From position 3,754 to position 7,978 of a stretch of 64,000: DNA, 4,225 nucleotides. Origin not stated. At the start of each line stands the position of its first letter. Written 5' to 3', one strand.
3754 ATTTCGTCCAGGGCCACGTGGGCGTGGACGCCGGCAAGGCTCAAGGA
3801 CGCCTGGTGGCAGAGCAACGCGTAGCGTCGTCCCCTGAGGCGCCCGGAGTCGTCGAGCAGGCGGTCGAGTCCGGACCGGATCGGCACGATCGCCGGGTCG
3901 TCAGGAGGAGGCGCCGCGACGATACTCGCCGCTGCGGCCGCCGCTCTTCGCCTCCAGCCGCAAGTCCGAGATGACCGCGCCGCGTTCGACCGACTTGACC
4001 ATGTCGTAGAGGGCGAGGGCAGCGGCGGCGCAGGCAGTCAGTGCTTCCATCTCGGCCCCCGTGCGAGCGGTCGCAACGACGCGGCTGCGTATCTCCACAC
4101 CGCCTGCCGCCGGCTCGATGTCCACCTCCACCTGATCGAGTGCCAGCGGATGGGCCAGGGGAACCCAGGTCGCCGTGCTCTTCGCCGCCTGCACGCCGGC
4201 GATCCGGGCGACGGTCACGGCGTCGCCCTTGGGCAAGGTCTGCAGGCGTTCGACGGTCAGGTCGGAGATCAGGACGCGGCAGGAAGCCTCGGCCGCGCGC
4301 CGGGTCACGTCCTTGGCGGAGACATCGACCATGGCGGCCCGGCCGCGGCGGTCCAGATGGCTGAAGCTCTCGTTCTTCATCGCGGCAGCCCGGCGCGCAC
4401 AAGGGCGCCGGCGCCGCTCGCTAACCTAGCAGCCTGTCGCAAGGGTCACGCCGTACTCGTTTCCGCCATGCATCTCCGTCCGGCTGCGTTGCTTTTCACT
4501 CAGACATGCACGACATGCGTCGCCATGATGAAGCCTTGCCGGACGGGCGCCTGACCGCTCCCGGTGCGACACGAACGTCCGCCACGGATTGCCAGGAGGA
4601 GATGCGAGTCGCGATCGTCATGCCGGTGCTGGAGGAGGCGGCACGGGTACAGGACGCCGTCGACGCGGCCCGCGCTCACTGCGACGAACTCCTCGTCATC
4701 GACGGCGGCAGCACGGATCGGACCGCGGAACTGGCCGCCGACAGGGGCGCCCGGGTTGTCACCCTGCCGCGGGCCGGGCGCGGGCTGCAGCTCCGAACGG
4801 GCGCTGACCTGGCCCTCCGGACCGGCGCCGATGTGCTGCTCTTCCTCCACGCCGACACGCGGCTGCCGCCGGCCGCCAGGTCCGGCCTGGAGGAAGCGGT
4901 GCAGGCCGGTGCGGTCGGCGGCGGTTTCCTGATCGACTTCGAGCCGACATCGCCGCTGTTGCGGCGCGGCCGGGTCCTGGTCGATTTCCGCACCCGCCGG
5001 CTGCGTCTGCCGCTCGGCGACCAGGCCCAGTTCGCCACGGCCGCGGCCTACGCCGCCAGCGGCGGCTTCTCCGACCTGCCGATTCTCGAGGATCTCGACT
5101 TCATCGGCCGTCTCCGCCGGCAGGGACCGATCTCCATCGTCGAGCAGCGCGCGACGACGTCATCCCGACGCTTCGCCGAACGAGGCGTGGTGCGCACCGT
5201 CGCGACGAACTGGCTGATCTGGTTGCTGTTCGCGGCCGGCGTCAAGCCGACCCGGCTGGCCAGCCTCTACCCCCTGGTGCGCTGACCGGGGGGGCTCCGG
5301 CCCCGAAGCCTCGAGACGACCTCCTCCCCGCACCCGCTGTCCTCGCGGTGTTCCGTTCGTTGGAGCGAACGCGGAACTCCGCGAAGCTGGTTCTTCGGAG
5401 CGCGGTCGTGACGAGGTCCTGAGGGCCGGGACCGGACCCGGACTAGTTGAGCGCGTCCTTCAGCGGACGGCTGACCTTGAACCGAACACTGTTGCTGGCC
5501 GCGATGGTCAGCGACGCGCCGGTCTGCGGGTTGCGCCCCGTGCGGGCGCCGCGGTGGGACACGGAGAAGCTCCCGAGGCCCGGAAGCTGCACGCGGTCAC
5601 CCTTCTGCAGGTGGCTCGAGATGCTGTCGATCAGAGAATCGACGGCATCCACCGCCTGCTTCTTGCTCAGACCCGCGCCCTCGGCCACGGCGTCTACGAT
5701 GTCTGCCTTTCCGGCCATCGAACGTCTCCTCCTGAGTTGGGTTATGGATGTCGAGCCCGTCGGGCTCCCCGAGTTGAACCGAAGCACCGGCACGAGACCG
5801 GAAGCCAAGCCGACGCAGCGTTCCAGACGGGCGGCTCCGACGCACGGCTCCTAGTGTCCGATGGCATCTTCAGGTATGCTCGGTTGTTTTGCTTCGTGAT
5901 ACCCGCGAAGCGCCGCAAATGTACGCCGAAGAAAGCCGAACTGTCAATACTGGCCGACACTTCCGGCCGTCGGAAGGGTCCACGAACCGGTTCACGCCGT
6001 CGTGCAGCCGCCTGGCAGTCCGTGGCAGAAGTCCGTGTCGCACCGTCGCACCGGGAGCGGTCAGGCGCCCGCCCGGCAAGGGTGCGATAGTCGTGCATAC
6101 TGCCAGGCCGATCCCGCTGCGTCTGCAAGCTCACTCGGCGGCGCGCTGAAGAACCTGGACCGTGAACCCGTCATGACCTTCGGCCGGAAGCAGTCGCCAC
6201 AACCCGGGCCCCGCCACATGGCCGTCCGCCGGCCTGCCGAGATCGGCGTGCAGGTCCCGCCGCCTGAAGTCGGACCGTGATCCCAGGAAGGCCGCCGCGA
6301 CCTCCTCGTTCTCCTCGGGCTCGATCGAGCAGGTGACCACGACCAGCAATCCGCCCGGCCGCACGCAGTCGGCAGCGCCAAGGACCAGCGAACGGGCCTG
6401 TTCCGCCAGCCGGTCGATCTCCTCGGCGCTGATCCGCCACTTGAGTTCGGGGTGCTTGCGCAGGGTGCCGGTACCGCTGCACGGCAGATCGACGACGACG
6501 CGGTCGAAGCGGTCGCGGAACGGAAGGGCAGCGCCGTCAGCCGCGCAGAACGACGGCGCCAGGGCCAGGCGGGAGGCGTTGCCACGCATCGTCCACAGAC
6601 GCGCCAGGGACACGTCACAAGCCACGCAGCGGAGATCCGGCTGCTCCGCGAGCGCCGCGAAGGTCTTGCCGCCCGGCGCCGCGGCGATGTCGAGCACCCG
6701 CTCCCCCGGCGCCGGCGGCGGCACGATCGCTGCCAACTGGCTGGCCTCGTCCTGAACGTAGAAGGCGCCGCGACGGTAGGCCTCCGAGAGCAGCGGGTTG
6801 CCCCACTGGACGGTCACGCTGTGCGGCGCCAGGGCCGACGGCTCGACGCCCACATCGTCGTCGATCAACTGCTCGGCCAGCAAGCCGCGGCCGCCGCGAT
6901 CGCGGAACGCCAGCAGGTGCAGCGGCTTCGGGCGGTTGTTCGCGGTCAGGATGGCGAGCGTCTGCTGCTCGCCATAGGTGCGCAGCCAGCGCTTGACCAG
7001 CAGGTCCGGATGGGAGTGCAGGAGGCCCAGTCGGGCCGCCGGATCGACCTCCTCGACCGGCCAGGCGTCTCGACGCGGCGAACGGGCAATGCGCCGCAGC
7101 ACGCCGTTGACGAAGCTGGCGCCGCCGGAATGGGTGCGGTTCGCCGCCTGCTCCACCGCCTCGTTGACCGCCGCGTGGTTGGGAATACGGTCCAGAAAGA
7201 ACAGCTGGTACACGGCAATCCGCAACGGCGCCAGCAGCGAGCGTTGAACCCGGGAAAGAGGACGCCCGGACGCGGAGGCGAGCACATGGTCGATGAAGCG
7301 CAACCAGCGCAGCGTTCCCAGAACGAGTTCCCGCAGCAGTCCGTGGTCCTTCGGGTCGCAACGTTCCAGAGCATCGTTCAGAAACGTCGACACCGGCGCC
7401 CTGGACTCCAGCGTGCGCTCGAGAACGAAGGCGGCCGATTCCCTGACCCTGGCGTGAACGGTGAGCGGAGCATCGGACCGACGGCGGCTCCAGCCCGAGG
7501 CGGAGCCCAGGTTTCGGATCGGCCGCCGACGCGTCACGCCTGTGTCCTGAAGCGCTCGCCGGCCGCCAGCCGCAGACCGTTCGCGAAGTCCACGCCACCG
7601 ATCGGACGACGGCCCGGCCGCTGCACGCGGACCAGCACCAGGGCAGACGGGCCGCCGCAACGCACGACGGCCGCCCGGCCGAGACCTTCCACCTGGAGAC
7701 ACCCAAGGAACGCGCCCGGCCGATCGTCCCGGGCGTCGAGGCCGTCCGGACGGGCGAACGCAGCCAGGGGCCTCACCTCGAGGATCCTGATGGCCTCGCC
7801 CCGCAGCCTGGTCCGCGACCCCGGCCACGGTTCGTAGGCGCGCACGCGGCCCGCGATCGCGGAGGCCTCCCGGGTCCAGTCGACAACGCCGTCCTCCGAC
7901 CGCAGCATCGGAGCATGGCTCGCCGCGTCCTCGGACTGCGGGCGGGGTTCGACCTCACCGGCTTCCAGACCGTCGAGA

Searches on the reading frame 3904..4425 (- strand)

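Call 42: search_protein_families(library=pfam, proteins=[window:3904-4425:-], max_evalue=0.001)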
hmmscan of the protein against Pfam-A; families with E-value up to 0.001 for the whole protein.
window:3904-4425:- (174 aa): 1 family
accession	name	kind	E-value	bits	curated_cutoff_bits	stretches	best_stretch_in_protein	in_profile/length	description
PF01967.27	MoaC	-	1.2e-43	148.8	27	1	32-163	1-136/136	MoaC family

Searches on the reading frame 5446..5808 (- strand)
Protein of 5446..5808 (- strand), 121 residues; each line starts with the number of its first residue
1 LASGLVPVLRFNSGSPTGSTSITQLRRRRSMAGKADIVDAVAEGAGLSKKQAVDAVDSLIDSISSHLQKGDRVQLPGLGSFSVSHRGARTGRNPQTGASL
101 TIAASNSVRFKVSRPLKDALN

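Call 42: search_protein_families(library=pfam, proteins=[window:5446-5808:-], max_evalue=0.001)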
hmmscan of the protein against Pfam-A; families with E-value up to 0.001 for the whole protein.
window:5446-5808:- (121 aa): 3 families
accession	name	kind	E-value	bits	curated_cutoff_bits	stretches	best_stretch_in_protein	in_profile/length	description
PF00216.26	Bac_DNA_binding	-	2.5e-30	105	22.4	1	34-121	3-90/90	Bacterial DNA-binding protein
PF18291.6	HU-HIG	-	6.3e-10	39.6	26.2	1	35-120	35-118/125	HU domain fused to wHTH, Ig, or Glycine-rich motif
PF18175.6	HU-CCDC81_bac_2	-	6.3e-06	26.4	35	1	38-87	4-53/70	CCDC81-like prokaryotic HU domain 2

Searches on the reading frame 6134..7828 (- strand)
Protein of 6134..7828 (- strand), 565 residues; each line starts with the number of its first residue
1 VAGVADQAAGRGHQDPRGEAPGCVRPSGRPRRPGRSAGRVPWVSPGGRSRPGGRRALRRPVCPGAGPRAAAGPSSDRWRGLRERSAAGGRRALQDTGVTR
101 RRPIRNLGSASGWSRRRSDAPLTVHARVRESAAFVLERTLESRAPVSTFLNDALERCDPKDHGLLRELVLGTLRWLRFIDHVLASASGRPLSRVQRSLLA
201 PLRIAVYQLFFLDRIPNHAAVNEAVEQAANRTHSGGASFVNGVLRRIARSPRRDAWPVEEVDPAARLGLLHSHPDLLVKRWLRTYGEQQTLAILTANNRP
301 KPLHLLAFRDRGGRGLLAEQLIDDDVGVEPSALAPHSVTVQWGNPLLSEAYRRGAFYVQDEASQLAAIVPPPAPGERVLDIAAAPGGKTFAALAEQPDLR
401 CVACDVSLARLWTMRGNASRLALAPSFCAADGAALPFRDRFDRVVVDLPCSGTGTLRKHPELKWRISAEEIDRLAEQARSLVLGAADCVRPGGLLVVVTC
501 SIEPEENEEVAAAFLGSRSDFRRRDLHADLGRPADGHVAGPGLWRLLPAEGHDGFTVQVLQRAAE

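Call 42: search_protein_families(library=pfam, proteins=[window:6134-7828:-], max_evalue=0.001)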
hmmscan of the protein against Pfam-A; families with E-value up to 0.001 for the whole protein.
window:6134-7828:- (565 aa): 5 families
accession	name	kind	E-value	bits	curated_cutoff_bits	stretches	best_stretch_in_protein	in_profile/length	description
PF01189.24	Methyltr_RsmB-F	-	1.2e-35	123.5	27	1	372-556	6-194/199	16S rRNA methyltransferase RsmB/F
PF01029.23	NusB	-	1.4e-29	103.6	23.1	1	128-249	3-133/133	NusB family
PF22458.1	RsmF-B_ferredox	-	5.2e-08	33.4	27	1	273-341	1-68/74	Methyltr_RsmF/B-like, ferredoxin-like domain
PF13649.12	Methyltransf_25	-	3.7e-05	24.8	27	1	378-446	1-70/97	Methyltransferase domain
PF13847.12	Methyltransf_31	-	0.00023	21.3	27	1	374-505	3-117/145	Methyltransferase domain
